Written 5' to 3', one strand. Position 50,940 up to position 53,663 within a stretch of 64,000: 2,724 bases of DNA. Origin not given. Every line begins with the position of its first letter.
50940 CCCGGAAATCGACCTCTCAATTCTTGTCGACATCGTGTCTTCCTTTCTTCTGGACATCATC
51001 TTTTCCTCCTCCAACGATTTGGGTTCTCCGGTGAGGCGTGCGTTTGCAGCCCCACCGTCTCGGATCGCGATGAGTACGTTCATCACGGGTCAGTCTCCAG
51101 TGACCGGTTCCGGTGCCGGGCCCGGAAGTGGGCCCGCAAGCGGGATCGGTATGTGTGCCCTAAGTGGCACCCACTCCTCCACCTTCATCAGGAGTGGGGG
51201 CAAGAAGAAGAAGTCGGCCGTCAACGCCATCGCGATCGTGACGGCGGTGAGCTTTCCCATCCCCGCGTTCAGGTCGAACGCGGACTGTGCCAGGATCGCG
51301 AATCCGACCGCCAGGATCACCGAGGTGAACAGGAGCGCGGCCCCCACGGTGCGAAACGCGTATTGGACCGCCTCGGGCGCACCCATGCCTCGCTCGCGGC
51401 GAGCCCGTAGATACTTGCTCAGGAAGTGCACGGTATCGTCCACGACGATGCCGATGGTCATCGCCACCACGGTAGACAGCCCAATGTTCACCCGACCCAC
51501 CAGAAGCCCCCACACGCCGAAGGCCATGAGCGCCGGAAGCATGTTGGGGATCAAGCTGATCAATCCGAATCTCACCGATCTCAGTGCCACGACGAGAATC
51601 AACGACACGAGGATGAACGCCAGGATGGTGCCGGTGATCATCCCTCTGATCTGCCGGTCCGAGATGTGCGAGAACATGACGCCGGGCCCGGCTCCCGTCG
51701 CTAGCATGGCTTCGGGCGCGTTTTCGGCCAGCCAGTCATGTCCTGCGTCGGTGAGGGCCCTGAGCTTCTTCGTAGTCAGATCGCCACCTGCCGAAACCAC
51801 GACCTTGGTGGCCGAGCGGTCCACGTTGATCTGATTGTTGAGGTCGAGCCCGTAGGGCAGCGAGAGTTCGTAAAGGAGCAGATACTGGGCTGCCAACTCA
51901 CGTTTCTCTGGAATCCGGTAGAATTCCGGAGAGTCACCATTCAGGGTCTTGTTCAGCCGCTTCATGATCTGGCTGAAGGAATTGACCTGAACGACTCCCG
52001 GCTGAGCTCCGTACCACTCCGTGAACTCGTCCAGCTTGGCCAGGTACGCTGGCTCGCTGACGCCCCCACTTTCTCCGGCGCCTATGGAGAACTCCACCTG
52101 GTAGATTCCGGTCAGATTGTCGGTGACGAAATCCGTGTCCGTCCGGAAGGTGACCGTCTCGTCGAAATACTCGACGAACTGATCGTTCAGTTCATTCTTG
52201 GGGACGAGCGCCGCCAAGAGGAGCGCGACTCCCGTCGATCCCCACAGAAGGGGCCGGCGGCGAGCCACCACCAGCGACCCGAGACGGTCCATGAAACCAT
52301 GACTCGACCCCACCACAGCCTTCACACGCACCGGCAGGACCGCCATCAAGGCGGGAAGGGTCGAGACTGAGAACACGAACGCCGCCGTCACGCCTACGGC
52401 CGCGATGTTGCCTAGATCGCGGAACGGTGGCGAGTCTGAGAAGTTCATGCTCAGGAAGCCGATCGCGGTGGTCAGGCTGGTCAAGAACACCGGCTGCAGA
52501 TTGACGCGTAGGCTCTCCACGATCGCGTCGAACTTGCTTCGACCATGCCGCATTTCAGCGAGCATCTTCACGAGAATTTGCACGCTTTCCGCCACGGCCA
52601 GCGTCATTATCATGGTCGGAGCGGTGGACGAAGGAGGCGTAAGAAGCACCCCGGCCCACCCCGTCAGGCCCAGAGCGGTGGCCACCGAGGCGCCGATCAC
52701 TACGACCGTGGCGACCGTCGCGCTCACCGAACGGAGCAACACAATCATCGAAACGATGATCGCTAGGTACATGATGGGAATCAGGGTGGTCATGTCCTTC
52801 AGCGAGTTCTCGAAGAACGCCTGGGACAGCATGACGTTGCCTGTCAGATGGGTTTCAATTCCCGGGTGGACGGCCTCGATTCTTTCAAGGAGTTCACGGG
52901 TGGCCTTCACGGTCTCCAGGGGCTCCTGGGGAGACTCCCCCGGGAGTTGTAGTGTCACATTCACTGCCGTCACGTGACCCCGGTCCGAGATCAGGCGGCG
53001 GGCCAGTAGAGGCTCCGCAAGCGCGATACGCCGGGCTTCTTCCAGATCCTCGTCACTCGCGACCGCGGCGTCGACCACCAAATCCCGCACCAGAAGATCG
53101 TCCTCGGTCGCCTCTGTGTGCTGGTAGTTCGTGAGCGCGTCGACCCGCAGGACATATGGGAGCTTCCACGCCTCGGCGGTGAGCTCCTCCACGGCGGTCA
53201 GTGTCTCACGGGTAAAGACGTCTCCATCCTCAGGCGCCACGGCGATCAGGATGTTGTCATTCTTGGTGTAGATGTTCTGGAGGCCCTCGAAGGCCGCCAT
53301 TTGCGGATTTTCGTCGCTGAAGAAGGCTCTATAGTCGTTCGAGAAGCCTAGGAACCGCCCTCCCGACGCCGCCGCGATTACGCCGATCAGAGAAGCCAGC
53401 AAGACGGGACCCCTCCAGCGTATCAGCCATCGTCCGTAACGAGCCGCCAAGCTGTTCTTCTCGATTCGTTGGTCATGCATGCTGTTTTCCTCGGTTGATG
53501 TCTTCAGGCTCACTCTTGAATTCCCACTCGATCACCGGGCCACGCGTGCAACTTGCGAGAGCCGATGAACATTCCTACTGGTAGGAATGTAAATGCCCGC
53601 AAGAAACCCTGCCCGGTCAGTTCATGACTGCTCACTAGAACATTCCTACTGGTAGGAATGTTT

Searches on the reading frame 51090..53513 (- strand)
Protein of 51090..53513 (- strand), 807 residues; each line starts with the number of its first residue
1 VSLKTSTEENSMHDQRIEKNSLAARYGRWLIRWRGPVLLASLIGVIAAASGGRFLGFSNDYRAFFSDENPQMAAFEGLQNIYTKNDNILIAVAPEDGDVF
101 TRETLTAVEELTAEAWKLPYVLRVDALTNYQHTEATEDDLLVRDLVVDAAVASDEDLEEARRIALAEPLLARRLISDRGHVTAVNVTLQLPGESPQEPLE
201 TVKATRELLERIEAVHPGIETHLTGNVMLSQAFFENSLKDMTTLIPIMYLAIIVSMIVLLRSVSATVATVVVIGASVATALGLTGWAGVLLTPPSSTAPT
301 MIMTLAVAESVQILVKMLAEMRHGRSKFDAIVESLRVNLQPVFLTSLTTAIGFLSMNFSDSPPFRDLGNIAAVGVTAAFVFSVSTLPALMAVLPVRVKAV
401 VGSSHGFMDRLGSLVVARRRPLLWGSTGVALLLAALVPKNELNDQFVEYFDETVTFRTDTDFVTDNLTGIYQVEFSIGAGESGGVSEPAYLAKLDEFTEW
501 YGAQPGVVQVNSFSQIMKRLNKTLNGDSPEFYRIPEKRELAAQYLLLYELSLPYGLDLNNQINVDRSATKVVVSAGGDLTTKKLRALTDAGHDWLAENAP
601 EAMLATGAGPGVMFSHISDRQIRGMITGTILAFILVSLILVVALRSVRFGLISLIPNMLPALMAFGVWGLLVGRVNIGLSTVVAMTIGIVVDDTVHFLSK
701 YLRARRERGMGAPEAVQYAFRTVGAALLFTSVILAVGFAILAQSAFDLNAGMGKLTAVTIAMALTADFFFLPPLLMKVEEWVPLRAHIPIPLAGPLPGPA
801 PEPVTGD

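Call 68: search_protein_families(library=pfam, proteins=[window:51090-53513:-], max_evalue=0.00001)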
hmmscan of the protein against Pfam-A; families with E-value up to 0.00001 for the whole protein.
window:51090-53513:- (807 aa): 2 families
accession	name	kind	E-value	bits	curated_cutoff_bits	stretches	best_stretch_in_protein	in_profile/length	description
PF03176.21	MMPL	-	1.1e-37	130.2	20.5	2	141-396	53-305/333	MMPL family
PF00873.25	ACR_tran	-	3.6e-07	28.8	28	1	628-766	336-473/1021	AcrB/AcrD/AcrF family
